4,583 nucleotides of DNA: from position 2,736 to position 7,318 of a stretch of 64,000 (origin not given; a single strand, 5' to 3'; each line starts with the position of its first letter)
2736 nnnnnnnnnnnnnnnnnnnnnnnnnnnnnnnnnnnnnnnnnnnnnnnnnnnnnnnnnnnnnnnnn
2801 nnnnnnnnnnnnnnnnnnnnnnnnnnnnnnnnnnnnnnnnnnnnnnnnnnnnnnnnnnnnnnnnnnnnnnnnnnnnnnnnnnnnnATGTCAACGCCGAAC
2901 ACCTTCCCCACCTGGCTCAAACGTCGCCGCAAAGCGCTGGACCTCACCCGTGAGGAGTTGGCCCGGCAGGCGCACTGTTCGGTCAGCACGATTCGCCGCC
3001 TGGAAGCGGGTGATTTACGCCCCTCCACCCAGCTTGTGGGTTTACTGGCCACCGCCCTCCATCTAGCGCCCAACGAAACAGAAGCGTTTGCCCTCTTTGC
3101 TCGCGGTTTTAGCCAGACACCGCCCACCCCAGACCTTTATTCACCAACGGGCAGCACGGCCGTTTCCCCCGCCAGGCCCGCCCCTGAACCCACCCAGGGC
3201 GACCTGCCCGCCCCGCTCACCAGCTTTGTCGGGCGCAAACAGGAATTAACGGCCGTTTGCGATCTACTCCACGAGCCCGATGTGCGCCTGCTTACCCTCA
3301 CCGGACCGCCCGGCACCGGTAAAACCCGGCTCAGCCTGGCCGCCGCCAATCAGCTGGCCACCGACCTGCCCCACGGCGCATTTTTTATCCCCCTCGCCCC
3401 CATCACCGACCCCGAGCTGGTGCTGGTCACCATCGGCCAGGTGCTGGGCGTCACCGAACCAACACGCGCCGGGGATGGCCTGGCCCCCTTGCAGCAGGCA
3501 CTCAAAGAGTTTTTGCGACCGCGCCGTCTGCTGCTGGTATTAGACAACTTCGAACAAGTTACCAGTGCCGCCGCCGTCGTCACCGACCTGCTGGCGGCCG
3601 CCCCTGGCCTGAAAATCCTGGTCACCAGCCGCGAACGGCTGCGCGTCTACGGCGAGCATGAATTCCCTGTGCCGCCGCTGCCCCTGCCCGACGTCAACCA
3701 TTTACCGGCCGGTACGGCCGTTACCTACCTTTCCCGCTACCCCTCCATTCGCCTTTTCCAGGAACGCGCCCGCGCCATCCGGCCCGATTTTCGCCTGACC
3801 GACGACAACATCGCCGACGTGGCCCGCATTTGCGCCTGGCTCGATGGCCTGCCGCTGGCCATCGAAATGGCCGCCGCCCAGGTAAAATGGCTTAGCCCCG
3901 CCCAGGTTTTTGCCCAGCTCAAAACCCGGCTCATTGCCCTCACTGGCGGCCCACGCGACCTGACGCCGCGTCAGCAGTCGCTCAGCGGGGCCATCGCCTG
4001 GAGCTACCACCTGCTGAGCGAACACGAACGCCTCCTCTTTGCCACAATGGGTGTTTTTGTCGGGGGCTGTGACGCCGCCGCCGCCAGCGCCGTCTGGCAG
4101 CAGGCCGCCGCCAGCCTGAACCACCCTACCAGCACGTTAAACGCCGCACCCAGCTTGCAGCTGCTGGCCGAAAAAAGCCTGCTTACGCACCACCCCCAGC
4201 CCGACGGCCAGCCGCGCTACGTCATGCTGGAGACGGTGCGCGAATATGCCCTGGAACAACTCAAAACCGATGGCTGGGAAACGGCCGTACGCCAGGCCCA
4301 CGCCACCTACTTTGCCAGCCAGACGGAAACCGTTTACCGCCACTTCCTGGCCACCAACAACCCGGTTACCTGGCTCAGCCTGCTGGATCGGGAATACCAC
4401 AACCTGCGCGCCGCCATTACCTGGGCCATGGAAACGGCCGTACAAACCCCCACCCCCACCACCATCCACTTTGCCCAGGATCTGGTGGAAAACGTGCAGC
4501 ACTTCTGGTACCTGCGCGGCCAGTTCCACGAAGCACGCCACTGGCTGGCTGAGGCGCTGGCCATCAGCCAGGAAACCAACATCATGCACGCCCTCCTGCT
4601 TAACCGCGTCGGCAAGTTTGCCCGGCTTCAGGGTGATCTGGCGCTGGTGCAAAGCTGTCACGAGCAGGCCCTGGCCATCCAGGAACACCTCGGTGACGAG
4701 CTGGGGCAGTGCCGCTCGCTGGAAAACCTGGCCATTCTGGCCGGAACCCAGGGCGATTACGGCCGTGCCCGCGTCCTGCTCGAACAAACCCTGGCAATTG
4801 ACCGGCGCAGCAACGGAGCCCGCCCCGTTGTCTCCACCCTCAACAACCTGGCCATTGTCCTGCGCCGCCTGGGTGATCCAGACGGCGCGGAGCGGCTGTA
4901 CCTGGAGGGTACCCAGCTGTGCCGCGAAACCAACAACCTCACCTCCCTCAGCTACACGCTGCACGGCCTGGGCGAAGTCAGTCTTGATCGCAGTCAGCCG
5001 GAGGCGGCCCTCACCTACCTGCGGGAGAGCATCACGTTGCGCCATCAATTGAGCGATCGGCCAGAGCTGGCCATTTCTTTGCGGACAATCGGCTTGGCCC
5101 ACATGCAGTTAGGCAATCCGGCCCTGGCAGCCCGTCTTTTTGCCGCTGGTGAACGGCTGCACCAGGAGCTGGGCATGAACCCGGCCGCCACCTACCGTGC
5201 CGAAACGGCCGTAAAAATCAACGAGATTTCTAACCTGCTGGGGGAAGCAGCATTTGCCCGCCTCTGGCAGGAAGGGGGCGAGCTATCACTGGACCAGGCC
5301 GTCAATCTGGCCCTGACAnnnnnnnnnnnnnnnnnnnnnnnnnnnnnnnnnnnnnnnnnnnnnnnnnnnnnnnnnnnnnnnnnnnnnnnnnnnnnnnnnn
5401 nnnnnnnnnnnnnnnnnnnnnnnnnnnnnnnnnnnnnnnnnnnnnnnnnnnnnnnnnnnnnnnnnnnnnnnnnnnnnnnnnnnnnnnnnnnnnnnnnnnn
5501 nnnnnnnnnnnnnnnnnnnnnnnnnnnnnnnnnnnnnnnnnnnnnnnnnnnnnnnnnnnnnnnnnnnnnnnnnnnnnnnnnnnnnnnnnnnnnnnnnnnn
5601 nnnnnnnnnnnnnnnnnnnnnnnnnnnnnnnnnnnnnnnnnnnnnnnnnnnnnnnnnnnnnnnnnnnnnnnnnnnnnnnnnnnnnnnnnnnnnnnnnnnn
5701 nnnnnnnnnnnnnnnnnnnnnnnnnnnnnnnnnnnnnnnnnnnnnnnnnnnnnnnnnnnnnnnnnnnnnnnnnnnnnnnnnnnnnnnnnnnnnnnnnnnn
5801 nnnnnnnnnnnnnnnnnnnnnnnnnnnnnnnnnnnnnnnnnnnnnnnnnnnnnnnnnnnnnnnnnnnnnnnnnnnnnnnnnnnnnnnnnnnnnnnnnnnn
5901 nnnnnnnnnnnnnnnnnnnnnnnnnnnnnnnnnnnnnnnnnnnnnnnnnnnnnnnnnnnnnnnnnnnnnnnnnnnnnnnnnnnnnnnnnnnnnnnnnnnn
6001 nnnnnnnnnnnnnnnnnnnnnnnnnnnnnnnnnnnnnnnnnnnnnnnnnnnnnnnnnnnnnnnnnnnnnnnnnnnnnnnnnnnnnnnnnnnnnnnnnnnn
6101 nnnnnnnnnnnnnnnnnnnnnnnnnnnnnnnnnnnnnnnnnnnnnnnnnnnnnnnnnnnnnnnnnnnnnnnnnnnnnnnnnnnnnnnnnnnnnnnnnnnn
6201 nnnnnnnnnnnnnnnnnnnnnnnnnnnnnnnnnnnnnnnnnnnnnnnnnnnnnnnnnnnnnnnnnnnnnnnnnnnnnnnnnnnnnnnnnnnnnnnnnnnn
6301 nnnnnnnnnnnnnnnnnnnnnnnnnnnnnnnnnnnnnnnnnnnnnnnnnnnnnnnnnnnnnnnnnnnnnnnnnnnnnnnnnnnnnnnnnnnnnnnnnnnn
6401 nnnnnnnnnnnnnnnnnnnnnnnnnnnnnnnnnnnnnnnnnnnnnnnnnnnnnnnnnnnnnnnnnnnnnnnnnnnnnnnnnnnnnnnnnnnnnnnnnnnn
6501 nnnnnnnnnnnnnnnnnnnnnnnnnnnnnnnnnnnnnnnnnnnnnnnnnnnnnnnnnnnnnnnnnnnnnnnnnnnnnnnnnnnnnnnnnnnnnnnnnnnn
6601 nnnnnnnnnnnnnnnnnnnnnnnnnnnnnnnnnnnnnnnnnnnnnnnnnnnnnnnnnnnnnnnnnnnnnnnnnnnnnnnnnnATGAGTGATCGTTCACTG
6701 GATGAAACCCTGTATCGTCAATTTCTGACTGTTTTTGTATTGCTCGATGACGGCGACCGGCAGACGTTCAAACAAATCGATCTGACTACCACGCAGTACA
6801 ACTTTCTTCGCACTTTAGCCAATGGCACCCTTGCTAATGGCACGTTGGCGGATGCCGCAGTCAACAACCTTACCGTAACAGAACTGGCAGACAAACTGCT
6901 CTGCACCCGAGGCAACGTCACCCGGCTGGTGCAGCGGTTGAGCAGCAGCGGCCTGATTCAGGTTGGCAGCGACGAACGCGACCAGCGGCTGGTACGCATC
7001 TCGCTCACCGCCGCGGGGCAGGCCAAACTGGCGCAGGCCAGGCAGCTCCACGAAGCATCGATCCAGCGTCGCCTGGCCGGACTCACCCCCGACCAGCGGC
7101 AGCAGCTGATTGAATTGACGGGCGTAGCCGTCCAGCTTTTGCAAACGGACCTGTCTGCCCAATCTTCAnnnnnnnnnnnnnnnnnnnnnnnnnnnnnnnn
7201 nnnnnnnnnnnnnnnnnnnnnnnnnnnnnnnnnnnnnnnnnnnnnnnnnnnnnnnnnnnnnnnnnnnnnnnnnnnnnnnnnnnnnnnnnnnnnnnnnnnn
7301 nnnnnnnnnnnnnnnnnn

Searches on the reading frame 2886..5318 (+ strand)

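Call 23: search_protein_families(library=pfam, proteins=[window:2886-5318:+], max_evalue=0.00001)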
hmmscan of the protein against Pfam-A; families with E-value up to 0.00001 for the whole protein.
window:2886-5318:+ (811 aa): 11 families
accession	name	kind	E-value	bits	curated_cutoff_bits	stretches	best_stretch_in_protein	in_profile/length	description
PF13424.12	TPR_12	-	3.8e-25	88.3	30.1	3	569-640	3-76/77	Tetratricopeptide repeat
PF13374.12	TPR_10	-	3.6e-19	68.6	27.5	1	649-683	2-36/42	Tetratricopeptide repeat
PF07719.23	TPR_2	-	1.7e-13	50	27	0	651-679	3-31/34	Tetratricopeptide repeat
PF13560.12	HTH_31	-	3.7e-11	43.6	27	1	11-67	6-63/64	Helix-turn-helix domain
PF01381.28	HTH_3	-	6.8e-10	39.3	23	1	11-61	1-51/55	Helix-turn-helix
PF13191.12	AAA_16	-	4.9e-09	37.3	32.6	1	114-236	2-155/167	AAA ATPase domain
PF00515.34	TPR_1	-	5.3e-09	35.9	27.8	0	651-678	3-30/34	Tetratricopeptide repeat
PF13401.12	AAA_22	-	2.2e-07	31.7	27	1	134-234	6-103/130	AAA domain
PF00931.28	NB-ARC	-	3.7e-07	30.1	23.5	1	118-251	2-138/248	NB-ARC domain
PF07721.20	TPR_4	-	7e-07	29.7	27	0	651-672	3-24/26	Tetratricopeptide repeat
PF13428.12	TPR_14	-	2.5e-06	28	23.5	0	654-680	6-32/44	Tetratricopeptide repeat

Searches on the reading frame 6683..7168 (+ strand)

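Call 23: search_protein_families(library=pfam, proteins=[window:6683-7168:+], max_evalue=0.00001)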
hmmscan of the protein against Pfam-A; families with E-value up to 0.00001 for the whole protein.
window:6683-7168:+ (162 aa): 2 families
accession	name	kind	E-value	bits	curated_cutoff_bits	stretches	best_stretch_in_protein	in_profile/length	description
PF01047.28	MarR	-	3.2e-08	33.8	24.6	1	61-104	16-59/59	MarR family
PF12802.13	MarR_2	-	6.7e-08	33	27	1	62-102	19-60/61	MarR family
